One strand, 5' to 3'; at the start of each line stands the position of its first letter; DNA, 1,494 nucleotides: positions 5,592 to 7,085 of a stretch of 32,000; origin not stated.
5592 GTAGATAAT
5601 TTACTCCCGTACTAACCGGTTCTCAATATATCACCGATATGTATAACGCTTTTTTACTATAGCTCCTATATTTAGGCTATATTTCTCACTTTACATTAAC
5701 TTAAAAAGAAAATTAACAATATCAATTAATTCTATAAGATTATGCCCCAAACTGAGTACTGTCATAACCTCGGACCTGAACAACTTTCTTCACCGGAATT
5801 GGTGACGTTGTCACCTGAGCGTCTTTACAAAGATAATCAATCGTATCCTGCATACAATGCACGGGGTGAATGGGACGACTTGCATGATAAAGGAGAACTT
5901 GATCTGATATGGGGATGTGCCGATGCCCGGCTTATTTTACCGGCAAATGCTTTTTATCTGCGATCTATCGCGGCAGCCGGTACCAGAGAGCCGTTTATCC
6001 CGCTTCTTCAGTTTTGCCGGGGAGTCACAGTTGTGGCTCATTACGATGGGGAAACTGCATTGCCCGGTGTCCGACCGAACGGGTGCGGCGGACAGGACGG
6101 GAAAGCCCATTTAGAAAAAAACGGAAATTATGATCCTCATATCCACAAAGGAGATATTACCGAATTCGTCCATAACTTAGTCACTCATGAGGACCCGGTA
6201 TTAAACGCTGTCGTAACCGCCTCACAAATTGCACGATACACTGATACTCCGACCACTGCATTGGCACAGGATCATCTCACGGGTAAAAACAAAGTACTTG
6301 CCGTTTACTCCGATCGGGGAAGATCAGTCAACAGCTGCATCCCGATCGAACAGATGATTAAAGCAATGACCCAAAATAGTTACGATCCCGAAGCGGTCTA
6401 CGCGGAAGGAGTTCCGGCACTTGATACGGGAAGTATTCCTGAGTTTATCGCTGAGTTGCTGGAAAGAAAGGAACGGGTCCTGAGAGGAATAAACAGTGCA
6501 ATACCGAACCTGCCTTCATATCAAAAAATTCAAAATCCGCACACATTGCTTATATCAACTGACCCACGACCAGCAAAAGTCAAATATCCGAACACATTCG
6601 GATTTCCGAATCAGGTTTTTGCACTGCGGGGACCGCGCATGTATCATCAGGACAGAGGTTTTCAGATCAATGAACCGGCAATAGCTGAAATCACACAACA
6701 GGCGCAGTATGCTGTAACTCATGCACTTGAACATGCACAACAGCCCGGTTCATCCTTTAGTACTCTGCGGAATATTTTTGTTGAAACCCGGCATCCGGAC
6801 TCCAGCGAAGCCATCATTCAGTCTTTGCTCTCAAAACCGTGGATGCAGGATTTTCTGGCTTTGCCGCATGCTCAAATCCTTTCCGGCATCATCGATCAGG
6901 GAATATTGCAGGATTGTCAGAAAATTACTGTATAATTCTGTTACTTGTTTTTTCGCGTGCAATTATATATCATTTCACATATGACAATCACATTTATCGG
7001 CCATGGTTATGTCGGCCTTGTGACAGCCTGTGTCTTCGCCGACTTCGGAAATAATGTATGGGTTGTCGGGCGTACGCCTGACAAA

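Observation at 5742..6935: A second, more divergent beta-CA-like protein has an even longer His-to-Cys loop (H100-x14-C115-G-G)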

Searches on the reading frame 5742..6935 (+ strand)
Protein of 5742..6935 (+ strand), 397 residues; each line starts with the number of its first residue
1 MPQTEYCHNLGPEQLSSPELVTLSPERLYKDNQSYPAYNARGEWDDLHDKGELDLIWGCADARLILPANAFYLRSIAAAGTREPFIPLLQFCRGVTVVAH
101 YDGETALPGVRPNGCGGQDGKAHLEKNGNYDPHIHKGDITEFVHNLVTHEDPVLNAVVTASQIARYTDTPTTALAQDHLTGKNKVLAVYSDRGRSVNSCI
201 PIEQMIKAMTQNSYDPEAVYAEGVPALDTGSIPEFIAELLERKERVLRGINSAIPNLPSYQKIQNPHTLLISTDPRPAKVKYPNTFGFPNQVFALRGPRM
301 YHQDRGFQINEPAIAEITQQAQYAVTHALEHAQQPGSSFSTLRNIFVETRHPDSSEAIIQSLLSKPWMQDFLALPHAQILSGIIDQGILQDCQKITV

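Call 3: search_protein_families(library=pfam, proteins=[window:5742-6935:+], max_evalue=10)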
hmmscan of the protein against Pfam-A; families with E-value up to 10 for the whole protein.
window:5742-6935:+ (397 aa): 1 family
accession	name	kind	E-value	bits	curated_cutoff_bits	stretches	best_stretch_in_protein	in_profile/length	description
PF20033.5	DUF6438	-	0.093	13.4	30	1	113-193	24-100/116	Domain of unknown function (DUF6438)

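Call 4: search_protein_families(library=ncbifam, proteins=[window:5742-6935:+], max_evalue=10)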
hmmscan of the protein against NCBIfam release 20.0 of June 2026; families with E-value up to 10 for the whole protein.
window:5742-6935:+ (397 aa): 0 families

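Call 5: search_solved_structures(query=window:5742-6935:+, max_evalue=10, show_alignments=3)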
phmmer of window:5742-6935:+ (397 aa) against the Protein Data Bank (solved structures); distinct sequences matched with E-value up to 10: 1.
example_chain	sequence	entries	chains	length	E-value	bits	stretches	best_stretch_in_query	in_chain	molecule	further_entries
7op4_A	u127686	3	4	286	0.64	12.5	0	114-137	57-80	SAKe6BE-3HH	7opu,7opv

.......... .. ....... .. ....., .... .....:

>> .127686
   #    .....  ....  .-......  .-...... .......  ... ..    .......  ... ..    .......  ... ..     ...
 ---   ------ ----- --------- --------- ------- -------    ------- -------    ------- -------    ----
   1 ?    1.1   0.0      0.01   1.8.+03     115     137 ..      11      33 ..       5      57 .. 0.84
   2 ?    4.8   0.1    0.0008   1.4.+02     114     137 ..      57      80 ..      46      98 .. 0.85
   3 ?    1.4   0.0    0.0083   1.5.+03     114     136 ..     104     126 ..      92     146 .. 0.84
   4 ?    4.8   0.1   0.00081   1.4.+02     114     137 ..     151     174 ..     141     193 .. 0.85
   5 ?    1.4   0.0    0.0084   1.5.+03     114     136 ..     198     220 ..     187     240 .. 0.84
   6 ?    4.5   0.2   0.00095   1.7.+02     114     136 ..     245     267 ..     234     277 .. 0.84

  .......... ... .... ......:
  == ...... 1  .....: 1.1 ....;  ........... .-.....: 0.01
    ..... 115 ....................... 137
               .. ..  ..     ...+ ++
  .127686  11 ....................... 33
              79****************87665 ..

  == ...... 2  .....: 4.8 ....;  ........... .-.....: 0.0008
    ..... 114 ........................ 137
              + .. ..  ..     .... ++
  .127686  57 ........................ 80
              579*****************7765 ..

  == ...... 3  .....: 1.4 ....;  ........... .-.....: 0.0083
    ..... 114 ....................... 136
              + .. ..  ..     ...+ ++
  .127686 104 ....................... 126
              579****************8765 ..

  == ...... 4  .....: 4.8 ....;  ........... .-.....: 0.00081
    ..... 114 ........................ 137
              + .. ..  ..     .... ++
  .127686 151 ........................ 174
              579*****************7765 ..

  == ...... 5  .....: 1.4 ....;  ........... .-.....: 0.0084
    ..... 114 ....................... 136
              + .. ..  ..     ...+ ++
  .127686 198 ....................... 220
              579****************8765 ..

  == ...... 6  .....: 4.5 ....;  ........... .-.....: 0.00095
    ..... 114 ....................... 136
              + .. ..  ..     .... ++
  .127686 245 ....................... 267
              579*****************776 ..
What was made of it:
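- None beyond the absence of database annotation (calls 3-5).
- Tried and rejected: Pfam, NCBIfam and PDB-sequence scans of the target and the neighbour gave no significant hit (calls 3-5).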

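Call 6: find_homologous_proteins(query=window:5742-6935:+, max_evalue=0.001)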
Query window:5742-6935:+ (397 aa): 1 proteins with E <= 0.001 among 5660 candidates.
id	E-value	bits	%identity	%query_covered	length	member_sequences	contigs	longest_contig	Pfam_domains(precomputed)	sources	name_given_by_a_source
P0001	1.4e-267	905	98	100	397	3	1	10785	-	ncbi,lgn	-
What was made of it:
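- Tried and rejected: It found only a 98% identical copy (call 6).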

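Call 11: find_encoding_contigs(protein=P0001, flank=5000, max_places=6)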
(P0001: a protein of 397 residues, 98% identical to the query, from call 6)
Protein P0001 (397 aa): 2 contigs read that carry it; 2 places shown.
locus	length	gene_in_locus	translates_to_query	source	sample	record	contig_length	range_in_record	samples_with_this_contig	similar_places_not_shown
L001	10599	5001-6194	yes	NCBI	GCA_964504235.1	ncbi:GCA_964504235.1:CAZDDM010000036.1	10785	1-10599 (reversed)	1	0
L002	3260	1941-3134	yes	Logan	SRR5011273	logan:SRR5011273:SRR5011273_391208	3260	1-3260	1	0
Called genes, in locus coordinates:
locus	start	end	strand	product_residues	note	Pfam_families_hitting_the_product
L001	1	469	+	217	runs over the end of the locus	?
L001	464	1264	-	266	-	PF00459:Inositol_P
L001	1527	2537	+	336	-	PF01073:3Beta_HSD, PF01370:Epimerase, PF02719:Polysacc_synt_2, PF04321:RmlD_sub_bind, PF07993:NAD_binding_4, PF13460:NAD_binding_10 (weak), PF16363:GDP_Man_Dehyd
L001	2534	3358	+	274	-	PF01370:Epimerase, PF04321:RmlD_sub_bind, PF02719:Polysacc_synt_2 (weak), PF01073:3Beta_HSD, PF16363:GDP_Man_Dehyd, PF07993:NAD_binding_4 (weak)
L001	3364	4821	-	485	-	-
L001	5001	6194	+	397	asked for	-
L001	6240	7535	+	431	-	PF01210:NAD_Gly3P_dh_N (faint), PF03446:NAD_binding_2 (faint), PF03721:UDPG_MGDP_dh_N, PF03807:F420_oxidored (faint), PF00984:UDPG_MGDP_dh, PF03720:UDPG_MGDP_dh_C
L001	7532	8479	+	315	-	PF01073:3Beta_HSD, PF01370:Epimerase, PF07993:NAD_binding_4 (faint), PF16363:GDP_Man_Dehyd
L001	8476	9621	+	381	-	PF00535:Glycos_transf_2, PF04138:GtrA_DPMS_TM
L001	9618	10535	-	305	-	PF08308:PEGA, PF06347:SH3_4 (weak), PF08239:SH3_3, PF18348:SH3_16 (weak)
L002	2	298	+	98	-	?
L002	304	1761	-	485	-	-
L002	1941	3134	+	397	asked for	-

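Call 20: search_protein_representatives(protein=window:5742-6935:+)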
Query: 397 residues. Proteins with E-value up to 0.001 (for the whole library): 215; up to 1e-10: 186; up to 1e-30: 86. The best 150 are listed.
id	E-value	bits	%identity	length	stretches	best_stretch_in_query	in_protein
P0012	1.7e-112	393.0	47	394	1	13-394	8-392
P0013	3.2e-101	355.9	43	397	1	20-394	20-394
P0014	5.0e-101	355.3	44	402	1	9-395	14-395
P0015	3.7e-77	276.7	38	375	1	23-394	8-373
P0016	9.8e-59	216.1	33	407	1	22-388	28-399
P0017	2.1e-58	215.0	34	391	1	22-387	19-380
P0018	1.3e-56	209.0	35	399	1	15-393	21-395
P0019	7.9e-56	206.5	34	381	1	22-392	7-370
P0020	1.1e-55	206.1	34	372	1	24-394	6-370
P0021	3.5e-55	204.4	34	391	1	22-391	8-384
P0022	5.0e-55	203.9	34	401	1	11-393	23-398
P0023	1.1e-54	202.8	35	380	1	15-395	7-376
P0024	1.4e-53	199.1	33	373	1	20-385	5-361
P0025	2.7e-52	194.9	34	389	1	15-383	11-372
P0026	6.2e-52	193.7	34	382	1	24-394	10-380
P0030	1.8e-50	188.9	32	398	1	18-385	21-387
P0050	6.5e-43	164.0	33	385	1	13-394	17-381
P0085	6.8e-34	134.3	26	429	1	13-393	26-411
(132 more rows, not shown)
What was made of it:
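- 5742..6935 (+): Complete ORF, 397 aa: fused two-domain beta-CA-like protein (the target). 215 homologous representatives (call 20).
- Checked: Most of the 150 listed hits are 370-410 aa and matched end to end (call 20).
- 215 representatives (call 20).
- Tried and rejected: The exhaustive HMMER search was what found the family (call 20).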

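Call 23: search_solved_structures(query=A2, max_evalue=10, show_alignments=3)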
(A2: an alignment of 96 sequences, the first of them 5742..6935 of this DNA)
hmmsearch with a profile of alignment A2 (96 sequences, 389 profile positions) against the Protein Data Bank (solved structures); distinct sequences matched with E-value up to 10: 7.
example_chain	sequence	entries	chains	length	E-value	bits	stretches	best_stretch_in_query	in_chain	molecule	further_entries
7osl_A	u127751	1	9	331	0.03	16.2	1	137-236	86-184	Translocator EscV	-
7k08_A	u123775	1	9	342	0.032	16.1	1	137-236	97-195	Translocator EscV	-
1zps_A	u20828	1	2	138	0.45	12.3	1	167-190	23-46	Phosphoribosyl-AMP cyclohydrolase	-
7cxw_A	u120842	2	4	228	0.5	12.2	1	16-105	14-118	Carbonic anhydrase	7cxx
7cxy_A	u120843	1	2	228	0.5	12.2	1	16-105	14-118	Carbonic anhydrase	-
9kns_A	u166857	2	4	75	1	11.2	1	201-255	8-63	Protein Hook homolog 3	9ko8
4o1k_A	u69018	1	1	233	1.1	11.1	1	17-109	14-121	Carbonic anhydrase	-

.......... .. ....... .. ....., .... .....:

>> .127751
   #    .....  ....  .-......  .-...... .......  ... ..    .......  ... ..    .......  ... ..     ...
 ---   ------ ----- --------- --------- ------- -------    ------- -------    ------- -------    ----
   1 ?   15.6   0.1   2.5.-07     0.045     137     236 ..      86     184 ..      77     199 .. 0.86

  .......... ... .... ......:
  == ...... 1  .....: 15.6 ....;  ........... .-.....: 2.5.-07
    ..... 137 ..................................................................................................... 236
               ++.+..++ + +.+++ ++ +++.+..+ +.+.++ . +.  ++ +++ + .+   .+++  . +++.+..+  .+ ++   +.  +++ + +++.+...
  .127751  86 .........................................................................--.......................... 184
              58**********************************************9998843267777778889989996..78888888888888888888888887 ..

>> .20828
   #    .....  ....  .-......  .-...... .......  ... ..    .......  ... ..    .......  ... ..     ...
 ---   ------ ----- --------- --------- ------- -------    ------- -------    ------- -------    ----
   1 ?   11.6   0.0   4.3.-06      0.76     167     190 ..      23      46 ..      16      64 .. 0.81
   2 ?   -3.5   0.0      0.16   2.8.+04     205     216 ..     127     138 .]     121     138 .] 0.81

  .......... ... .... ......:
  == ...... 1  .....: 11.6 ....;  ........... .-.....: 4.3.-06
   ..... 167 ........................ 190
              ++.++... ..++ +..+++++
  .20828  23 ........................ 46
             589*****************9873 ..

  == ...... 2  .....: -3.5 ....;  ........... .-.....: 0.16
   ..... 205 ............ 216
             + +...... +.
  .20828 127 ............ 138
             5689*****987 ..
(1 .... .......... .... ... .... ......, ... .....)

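Call 24: search_protein_families(library=pfam, alignment_id=A2, max_evalue=1)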
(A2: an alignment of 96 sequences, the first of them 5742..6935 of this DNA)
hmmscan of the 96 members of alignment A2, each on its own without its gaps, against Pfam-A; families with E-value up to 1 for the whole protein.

A. member 1, window:5742-6935:+ (397 aa): 1 family
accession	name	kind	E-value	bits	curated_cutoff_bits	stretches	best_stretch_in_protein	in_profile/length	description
PF20033.5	DUF6438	-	0.093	13.4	30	1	113-193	24-100/116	Domain of unknown function (DUF6438)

B. families by the number of members that match (of 96 scanned): 29 families (the first 25 are shown)
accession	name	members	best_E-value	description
PF00484.24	Pro_CA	3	0.069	Carbonic anhydrase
PF04299.18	FMN_bind_2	1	0.0011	Putative FMN-binding domain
PF03538.19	VRP1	1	0.034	Salmonella virulence plasmid 28.1kDa A protein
PF24342.1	OB_DEPS-1_2nd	1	0.036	P-granule-associated protein DEPS-1, second OB-fold domain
PF06113.17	BRE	1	0.036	Brain and reproductive organ-expressed protein (BRE)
PF04717.18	Phage_base_V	1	0.038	Type VI secretion system/phage-baseplate injector OB domain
PF17567.7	DUF5473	1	0.056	Family of unknown function (DUF5473)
PF25536.1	DUF7920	1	0.056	Domain of unknown function (DUF7920)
PF11272.13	DUF3072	1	0.069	Protein of unknown function (DUF3072)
PF23852.1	DUF7215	1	0.084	Family of unknown function (DUF7215)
PF05041.20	Pecanex_C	1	0.09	Pecanex protein (C-terminus)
PF24423.1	OVT1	1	0.09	Major antigen, helical domain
PF18150.6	DUF5600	1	0.091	Domain of unknown function (DUF5600)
PF20033.5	DUF6438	1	0.093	Domain of unknown function (DUF6438)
PF23160.2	Spectrin_1st_PEPL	1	0.099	Periplakin spectrin-like repeat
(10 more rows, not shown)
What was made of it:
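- Closest known: Canonical beta-class carbonic anhydrases. Different: It falls below every sequence-model threshold (calls 3, 23, 24).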

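Call 28: predict_structure(alignment_id=A2)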
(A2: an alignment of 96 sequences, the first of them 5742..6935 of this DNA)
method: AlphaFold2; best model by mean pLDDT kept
length: 397 residues; sequences in the alignment: 96
mean_pLDDT: 95.0   pTM: 0.93
mean pLDDT of the five models: 95.0, 94.8, 94.7, 94.7, 94.4
residues with pLDDT >= 90: 368; 70-90: 11; 50-70: 10; < 50: 8
segments of 3 or more residues with pLDDT < 50: 1-8
pLDDT, mean of each block of 10 residues (from residue 1): 46 65 97 98 98 98 98 98 97 98 98 98 94 97 98 98 98 98 98 98 95 95 97 95 96 96 98 98 97 97 91 98 98 97 98 97 98 98 98 96
secondary structure, 60 per line:
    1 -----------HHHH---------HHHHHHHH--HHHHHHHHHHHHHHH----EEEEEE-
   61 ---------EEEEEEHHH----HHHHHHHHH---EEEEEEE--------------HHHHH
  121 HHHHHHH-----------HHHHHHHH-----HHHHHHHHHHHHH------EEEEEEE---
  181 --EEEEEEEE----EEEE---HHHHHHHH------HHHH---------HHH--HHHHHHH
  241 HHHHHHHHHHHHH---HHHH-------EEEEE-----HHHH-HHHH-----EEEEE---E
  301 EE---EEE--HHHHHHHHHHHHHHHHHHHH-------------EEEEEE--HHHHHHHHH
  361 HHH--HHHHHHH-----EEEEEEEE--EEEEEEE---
elements in order: H12-15 H25-32 H35-49 E54-59 E70-75 H83-91 E95-101 H116-127 H139-146 H152-164 E171-177 E183-190 E195-198 H202-209 H216-219 H234-253 H257-260 E268-272 H278-281 H283-286 E292-296 E300-302 E306-308 H311-330 E344-349 H352-363 H366-372 E378-385 E388-394
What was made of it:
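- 5742..6935 (+): AF2 model pLDDT 95, pTM 0.93 (call 28).
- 5799..6386 (+): N-terminal beta-CA-like domain (about residues 20-215) carrying the putative zinc site. The boundary is approximate. Secondary-structure order is helix, strand, strand, helix, strand, helix, strands (call 28).
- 6387..6932 (+): C-terminal domain (about residues 216-397): second, degenerate beta-CA-like domain without metal ligands. The boundary is approximate. It repeats the helix-strand-strand-helix-strand-helix-strand-strand order (call 28).
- On Beta-carbonic anhydrase superfamily (fold level): AF2 model pLDDT 95 (call 28).
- The AF2 model has pLDDT 95 and pTM 0.93 (call 28).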

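Call 32: fold_search(model_id=the predicted structure, library=pdb)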
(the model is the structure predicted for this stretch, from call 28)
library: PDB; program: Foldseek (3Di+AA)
matches with E <= 10: 580; with E <= 0.001: 5
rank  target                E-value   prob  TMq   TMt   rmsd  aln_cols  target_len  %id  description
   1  1ddz_A                2.7e-10  1.00  0.43  0.36  13.8       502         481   14  X-RAY STRUCTURE OF A BETA-CARBONIC ANHYDRASE FROM THE RED ALGA, PORPHYRIDIUM PURPUREUM R-1 (released 2000-03-08)
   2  2a5v_D                2.5e-04  1.00  0.24  0.42  12.4       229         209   12  Crystal structure of M. tuberculosis beta carbonic anhydrase, Rv3588c, tetrameric form (released 2005-09-20)
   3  2a5v_C                3.2e-04  1.00  0.22  0.42  10.1       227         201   11  Crystal structure of M. tuberculosis beta carbonic anhydrase, Rv3588c, tetrameric form (released 2005-09-20)
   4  2a5v_A                4.3e-04  1.00  0.23  0.40  10.1       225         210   11  Crystal structure of M. tuberculosis beta carbonic anhydrase, Rv3588c, tetrameric form (released 2005-09-20)
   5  2a5v_B                9.0e-04  1.00  0.26  0.45   9.3       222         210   12  Crystal structure of M. tuberculosis beta carbonic anhydrase, Rv3588c, tetrameric form (released 2005-09-20)
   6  4rxy                  2.3e-03  0.99  0.26  0.45   8.6       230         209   18  Crystal Structure of the Beta Carbonic Anhydrase psCA3 isolated from Pseudomonas aeruginosa (released 2015-06-24)
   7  5bq1                  2.6e-03  1.00  0.27  0.46   7.9       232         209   17  Capturing Carbon Dioxide in beta Carbonic Anhydrase (released 2015-10-28)
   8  1ym3                  3.8e-03  0.99  0.23  0.45  11.2       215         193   11  Crystal Structure of carbonic anhydrase RV3588c from Mycobacterium tuberculosis (released 2005-03-08)
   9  3e3i_H                4.3e-03  0.95  0.19  0.32   9.8       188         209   13  H. influenzae beta-carbonic anhydrase, variant G41A with 100 mM bicarbonate (released 2009-08-18)
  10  2w3n_A                6.1e-03  0.98  0.26  0.41   9.1       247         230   18  Structure and inhibition of the CO2-sensing carbonic anhydrase Can2 from the pathogenic fungus Cryptococcus neoformans (released 2008-12-30)
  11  4waj_B                8.6e-03  0.82  0.23  0.37  13.6       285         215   13  H. influenzae beta-carbonic anhydase variant P48S/A49P (released 2014-12-31)
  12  2w3n_C                9.1e-03  0.89  0.23  0.36   7.8       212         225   19  Structure and inhibition of the CO2-sensing carbonic anhydrase Can2 from the pathogenic fungus Cryptococcus neoformans (released 2008-12-30)
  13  3mf3_C                9.7e-03  0.90  0.22  0.36   8.7       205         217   14  Cobalt(II)-Substituted Haemophilus influenzae B-Carbonic Anhydrase (released 2011-04-20)
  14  3e3i_F                1.0e-02  0.87  0.20  0.33   8.8       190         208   13  H. influenzae beta-carbonic anhydrase, variant G41A with 100 mM bicarbonate (released 2009-08-18)
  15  3e31_B                1.1e-02  0.90  0.21  0.39   8.6       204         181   11  H. influenzae beta-carbonic anhydrase, variant V47A (released 2009-08-18)
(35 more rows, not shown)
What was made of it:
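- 5742..6935 (+): Foldseek top hits are all beta-CAs (call 32).
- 6387..6932 (+): The best Foldseek hit is the tandem two-domain enzyme 1ddz_A, with 502 aligned columns and TMq 0.43, against about 0.22-0.27 for single-domain beta-CAs (call 32).
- On Beta-carbonic anhydrase superfamily (fold level): The 15 best Foldseek PDB hits are all beta-CAs, with probability 0.82-1.0 (call 32).
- Closest known: Porphyridium purpureum tandem beta-CA. Same: It is the best structural match over both halves (E 2.7e-10, 502 aligned columns, TMq 0.43; call 32).
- Single-domain enzymes cover about half the query (TMq 0.22-0.27, TMt 0.42-0.46) (call 32). TM-scores are modest (below 0.5) and rmsd values are large (call 32).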

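Call 39: find_encoding_contigs(protein=P0012, flank=6000, max_places=3)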
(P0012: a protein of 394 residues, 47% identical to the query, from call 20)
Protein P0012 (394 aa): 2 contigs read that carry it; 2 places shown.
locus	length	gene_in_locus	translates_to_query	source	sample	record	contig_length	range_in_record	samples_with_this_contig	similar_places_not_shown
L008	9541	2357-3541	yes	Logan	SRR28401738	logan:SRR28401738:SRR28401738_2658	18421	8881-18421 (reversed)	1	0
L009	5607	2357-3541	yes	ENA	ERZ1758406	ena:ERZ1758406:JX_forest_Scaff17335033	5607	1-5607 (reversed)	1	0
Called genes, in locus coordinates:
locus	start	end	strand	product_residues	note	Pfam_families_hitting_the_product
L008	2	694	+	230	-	?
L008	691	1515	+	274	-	PF01370:Epimerase, PF04321:RmlD_sub_bind, PF02719:Polysacc_synt_2, PF01073:3Beta_HSD (weak), PF07993:NAD_binding_4, PF16363:GDP_Man_Dehyd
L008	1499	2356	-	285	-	-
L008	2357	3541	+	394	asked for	-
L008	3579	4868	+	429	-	PF03721:UDPG_MGDP_dh_N, PF00984:UDPG_MGDP_dh, PF03720:UDPG_MGDP_dh_C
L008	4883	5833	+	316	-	PF01073:3Beta_HSD (weak), PF01370:Epimerase, PF04321:RmlD_sub_bind, PF07993:NAD_binding_4 (faint), PF16363:GDP_Man_Dehyd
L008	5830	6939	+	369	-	PF00535:Glycos_transf_2, PF04138:GtrA_DPMS_TM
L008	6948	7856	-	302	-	PF08308:PEGA, PF06347:SH3_4 (weak), PF08239:SH3_3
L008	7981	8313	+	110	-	PF01396:Zn_ribbon_Top1 (faint), PF13240:Zn_Ribbon_1 (faint)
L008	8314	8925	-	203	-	PF00730:HhH-GPD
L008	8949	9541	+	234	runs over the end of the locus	PF08713:DNA_alkylation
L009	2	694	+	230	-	?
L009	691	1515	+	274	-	PF01370:Epimerase, PF04321:RmlD_sub_bind, PF02719:Polysacc_synt_2, PF01073:3Beta_HSD (weak), PF07993:NAD_binding_4, PF16363:GDP_Man_Dehyd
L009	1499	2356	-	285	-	-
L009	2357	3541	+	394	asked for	-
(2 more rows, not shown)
